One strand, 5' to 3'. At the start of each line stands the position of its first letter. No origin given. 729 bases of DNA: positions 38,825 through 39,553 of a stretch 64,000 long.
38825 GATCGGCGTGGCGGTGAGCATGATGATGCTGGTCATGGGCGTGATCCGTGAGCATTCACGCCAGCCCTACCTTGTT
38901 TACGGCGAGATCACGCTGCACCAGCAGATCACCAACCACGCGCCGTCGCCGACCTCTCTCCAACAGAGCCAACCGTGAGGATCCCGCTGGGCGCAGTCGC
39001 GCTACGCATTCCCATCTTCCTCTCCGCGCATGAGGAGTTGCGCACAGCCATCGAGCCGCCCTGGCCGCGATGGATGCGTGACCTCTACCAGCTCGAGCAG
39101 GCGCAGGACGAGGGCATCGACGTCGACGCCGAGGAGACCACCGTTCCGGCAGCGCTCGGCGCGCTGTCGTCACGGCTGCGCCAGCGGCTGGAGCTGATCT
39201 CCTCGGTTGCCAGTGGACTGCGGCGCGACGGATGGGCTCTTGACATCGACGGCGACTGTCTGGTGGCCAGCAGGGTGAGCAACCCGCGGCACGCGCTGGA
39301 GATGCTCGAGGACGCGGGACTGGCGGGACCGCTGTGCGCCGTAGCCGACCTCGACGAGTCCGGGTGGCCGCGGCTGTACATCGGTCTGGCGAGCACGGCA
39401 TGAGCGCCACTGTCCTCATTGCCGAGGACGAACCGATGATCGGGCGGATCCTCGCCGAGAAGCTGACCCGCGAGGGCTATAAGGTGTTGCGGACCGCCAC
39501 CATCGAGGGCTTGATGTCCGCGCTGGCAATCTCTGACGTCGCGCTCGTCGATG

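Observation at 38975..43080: Uncharacterised accessory module: unknown 142-aa protein, receiver-only regulator, ABC-2 exporter, lipoprotein, unknown 189-aa protein and a 4-TM protein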

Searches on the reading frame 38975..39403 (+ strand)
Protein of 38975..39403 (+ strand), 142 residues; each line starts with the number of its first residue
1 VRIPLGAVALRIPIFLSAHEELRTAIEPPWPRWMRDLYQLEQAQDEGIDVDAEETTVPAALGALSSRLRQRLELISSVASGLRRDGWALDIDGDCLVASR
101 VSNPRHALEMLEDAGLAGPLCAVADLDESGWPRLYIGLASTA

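Call 4: search_protein_families(library=pfam, proteins=[window:38975-39403:+], max_evalue=1)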
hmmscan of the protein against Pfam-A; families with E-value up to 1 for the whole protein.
window:38975-39403:+ (142 aa): 0 families

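Call 6: list_cluster_members(proteins=[window:38975-39403:+, window:39400-39771:+, window:39768-40742:+, window:40739-41497:+, window:41499-42161:+, window:42158-42727:+, window:42724-43080:+, window:37533-38978:+, window:34327-35580:+, window:32157-34325:+])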
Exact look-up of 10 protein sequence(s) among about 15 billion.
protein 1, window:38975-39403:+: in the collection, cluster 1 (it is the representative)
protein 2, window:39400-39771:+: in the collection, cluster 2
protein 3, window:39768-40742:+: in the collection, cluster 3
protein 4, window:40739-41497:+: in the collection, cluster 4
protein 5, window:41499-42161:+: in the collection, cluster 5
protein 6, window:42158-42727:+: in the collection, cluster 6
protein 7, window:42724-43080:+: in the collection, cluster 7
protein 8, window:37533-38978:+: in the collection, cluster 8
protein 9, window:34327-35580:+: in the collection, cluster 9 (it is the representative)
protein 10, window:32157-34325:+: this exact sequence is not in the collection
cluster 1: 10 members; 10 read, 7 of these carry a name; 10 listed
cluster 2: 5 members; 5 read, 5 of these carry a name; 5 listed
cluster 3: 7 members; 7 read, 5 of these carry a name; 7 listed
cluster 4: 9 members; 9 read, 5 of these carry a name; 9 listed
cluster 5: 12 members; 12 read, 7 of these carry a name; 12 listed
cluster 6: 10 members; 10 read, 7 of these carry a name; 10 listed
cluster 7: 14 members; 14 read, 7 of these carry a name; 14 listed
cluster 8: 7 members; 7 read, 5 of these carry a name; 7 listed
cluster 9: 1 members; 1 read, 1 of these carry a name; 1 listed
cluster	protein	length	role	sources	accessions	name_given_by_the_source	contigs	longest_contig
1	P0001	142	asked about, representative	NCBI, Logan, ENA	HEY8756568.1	MAG TPA: hypothetical protein VIN65_09510 [Candidatus Dormibacteraeota bacterium]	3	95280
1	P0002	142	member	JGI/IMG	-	hypothetical protein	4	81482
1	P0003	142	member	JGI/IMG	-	hypothetical protein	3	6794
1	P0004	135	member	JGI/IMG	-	hypothetical protein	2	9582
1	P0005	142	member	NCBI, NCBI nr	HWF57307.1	MAG TPA: hypothetical protein VG520_03030 [Candidatus Dormibacteraeota bacterium] | hypothetical protein [Candidatus Dormibacteraeota bacterium]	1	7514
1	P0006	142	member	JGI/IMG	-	hypothetical protein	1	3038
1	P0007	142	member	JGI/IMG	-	hypothetical protein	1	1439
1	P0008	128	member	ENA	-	-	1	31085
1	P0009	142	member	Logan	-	-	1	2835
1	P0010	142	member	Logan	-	-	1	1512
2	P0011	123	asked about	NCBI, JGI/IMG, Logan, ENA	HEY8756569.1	MAG TPA: response regulator [Candidatus Dormibacteraeota bacterium] | DNA-binding response OmpR family regulator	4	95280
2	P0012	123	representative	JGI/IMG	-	DNA-binding response OmpR family regulator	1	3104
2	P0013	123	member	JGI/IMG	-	DNA-binding response OmpR family regulator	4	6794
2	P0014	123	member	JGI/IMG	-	DNA-binding response OmpR family regulator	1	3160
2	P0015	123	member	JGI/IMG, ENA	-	DNA-binding response OmpR family regulator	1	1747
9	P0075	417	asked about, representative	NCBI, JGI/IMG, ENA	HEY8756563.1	MAG TPA: cytochrome ubiquinol oxidase subunit I [Candidatus Dormibacteraeota bacterium] | hypothetical protein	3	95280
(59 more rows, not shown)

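Call 7: search_protein_families(library=ncbifam, proteins=[window:38975-39403:+], max_evalue=0.1)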
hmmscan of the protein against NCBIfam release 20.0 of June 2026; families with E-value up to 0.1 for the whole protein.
window:38975-39403:+ (142 aa): 0 families

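Call 20: find_homologous_proteins(query=window:38975-39403:+, max_evalue=0.01)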
Query window:38975-39403:+ (142 aa): 71 proteins with E <= 0.01 among 251 candidates.
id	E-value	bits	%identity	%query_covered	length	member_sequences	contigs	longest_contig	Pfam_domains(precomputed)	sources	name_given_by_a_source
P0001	1.2e-86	306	100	100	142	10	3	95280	-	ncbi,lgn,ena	ncbi:MAG TPA: hypothetical protein VIN65_09510 [Candidatus Dormibacteraeota bacterium]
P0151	1.1e-77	277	89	100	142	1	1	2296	-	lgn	-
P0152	5.2e-74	265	85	100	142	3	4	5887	-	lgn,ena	-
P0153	1.3e-73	264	85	100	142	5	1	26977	-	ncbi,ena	-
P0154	3.2e-73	262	85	100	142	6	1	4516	-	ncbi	-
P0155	5.0e-73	262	84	99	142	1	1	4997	-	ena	-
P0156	1.3e-72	261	84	100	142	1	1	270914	-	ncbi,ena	-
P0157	1.2e-71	257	84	100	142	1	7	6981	-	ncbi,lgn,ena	-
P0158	2.4e-71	256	84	98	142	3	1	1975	-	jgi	jgi:hypothetical protein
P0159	2.5e-71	256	83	100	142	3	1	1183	-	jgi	jgi:hypothetical protein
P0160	5.6e-71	255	84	99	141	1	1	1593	-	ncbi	-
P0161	6.9e-71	255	83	100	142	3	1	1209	-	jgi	jgi:hypothetical protein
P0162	7.9e-71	255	82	100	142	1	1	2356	-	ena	-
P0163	1.5e-70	254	83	99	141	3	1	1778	-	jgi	jgi:hypothetical protein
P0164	1.6e-70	254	84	100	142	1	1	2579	-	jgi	jgi:hypothetical protein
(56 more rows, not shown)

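Call 34: predict_structure(alignment_id=A2)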
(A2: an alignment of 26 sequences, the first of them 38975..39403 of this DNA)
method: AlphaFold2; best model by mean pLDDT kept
length: 142 residues; sequences in the alignment: 26
mean_pLDDT: 87.7   pTM: 0.77
mean pLDDT of the five models: 87.7, 67.6, 65.1, 62.1, 54.3
residues with pLDDT >= 90: 68; 70-90: 68; 50-70: 3; < 50: 3
segments of 3 or more residues with pLDDT < 50: 140-142
pLDDT, mean of each block of 10 residues (from residue 1): 82 84 86 87 86 89 87 95 96 92 90 93 92 79 36
secondary structure, 60 per line:
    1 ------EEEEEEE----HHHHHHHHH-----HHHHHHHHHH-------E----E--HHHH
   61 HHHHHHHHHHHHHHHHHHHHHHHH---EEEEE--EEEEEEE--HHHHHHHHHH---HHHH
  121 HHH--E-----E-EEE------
elements in order: E7-13 H18-26 H32-41 H57-84 E88-92 E95-101 H104-113 H117-123 E134-136

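Call 37: fold_search(model_id=the predicted structure, library=pdb)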
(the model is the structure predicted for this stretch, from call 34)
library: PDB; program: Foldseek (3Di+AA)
matches with E <= 10: 853; with E <= 0.001: 0
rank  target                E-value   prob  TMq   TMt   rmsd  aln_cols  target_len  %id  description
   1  9nlx_A                1.3e-02  0.66  0.32  0.14  11.0       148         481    9  Cryo-EM structure of the trimeric SenDRT9 RT-ncRNA complex (GST fusion) (released 2025-05-14)
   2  6u9d_H                1.7e-02  0.89  0.32  0.19  10.1       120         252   12  Saccharomyces cerevisiae acetohydroxyacid synthase (released 2020-07-15)
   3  6u9d_O                2.6e-02  0.75  0.30  0.20  10.6       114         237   17  Saccharomyces cerevisiae acetohydroxyacid synthase (released 2020-07-15)
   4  9nn2_C                3.4e-02  0.35  0.27  0.09  12.4       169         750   16  Composite structure of HSV-1 helicase-primase in complex with a forked DNA and amenamevir (released 2025-11-19)
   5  6u9d_K                4.1e-02  0.69  0.33  0.21  10.2       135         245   17  Saccharomyces cerevisiae acetohydroxyacid synthase (released 2020-07-15)
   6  6u9d_C                4.1e-02  0.63  0.30  0.19  10.6       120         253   17  Saccharomyces cerevisiae acetohydroxyacid synthase (released 2020-07-15)
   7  9nlv_A                4.4e-02  0.38  0.30  0.12  11.5       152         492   12  Cryo-EM structure of hexameric SenDRT9 RT-ncRNA complex (released 2025-05-14)
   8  6u9d_D                5.4e-02  0.60  0.32  0.20  10.8       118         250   18  Saccharomyces cerevisiae acetohydroxyacid synthase (released 2020-07-15)
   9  6u9d_T                6.5e-02  0.66  0.32  0.21  10.4       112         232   17  Saccharomyces cerevisiae acetohydroxyacid synthase (released 2020-07-15)
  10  9vma_A                6.5e-02  0.35  0.30  0.12  11.2       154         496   12  Cryo-EM structure of substrate-bound DRT9 hexamer complex (released 2025-08-20)
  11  9yc9_B                7.4e-02  0.41  0.34  0.10  11.5       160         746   15  HSV replication fork complex bound to pritelivir (released 2025-12-31)
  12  4p2x_A                8.5e-02  0.69  0.29  0.25   7.1        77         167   18  Swapped Dimer of Mycobacterial Adenylyl cyclase Rv1625c: Form 2 (released 2014-09-17)
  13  6u9d_S                9.7e-02  0.57  0.32  0.20   9.6       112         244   20  Saccharomyces cerevisiae acetohydroxyacid synthase (released 2020-07-15)
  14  6u9d_W                9.7e-02  0.44  0.30  0.19   8.4       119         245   13  Saccharomyces cerevisiae acetohydroxyacid synthase (released 2020-07-15)
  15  4p2f                  1.0e-01  0.54  0.32  0.25   9.2       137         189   14  Monomeric form of a single mutant (F363R) of Mycobacterial Adenylyl cyclase Rv1625c (released 2014-09-17)
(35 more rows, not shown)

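Call 39: find_related_loci(query=A2, collection=metagenome_contigs, flank=10000)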
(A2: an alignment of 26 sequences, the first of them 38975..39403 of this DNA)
Query A2 (142 aa) in metagenome_contigs; peptide patterns used: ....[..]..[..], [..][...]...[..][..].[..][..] (x = any residue, [..] = any of these).
320 stretches matched a pattern; 33 encode a relative of the query (tblastn E <= 1e-3); 33 distinct loci.
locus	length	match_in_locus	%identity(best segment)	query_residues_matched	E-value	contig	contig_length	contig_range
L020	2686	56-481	99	1-142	8e-92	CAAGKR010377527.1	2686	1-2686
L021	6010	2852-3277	84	1-142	4e-76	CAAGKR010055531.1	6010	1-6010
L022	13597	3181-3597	83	1-142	8e-73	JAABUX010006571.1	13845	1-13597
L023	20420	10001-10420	78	1-140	8e-72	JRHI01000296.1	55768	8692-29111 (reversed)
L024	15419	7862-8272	78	1-137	2e-69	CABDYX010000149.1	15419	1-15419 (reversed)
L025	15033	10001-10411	78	1-137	3e-69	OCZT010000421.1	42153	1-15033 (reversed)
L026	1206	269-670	77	2-135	4e-71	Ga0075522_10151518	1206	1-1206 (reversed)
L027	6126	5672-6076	75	6-140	1e-66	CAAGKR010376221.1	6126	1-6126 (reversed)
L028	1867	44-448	50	4-137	6e-39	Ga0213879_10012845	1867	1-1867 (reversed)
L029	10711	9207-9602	48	6-137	7e-37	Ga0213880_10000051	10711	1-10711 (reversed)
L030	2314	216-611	48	6-137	4e-37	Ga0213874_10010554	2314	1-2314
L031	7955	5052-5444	46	3-134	2e-33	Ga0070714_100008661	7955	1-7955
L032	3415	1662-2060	49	1-134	4e-33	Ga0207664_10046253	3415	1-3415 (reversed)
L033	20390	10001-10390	47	3-134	4e-32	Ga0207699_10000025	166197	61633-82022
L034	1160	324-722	45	1-134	1e-32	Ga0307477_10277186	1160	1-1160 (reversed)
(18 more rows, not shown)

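Call 50: search_solved_structures(query=A2, max_evalue=10)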
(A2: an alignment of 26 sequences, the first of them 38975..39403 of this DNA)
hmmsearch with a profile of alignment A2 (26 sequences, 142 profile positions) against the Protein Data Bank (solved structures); distinct sequences matched with E-value up to 10: 1.
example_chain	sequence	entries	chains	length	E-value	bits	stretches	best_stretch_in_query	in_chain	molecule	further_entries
2a02_A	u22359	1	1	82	0.89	12.7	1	61-102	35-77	Ferric-pseudobactin 358 receptor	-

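Call 78: search_protein_families(library=pfam, alignment_id=A2, max_evalue=1)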
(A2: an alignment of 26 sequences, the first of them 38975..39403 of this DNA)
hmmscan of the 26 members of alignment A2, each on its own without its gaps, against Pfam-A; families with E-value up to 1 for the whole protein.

A. member 1, window:38975-39403:+ (142 aa): 0 families

B. families by the number of members that match (of 26 scanned): 5 families
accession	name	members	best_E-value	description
PF23841.1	Phage_tail_terminator_2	2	0.1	Phage tail termination protein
PF20335.4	DUF6630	1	0.0055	Domain of unknown function (DUF6630)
PF08317.16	Spc7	1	0.1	Spc7 kinetochore protein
PF23675.1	YciZ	1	0.13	YciZ-like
PF24211.1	DUF7432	1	0.16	Family of unknown function (DUF7432)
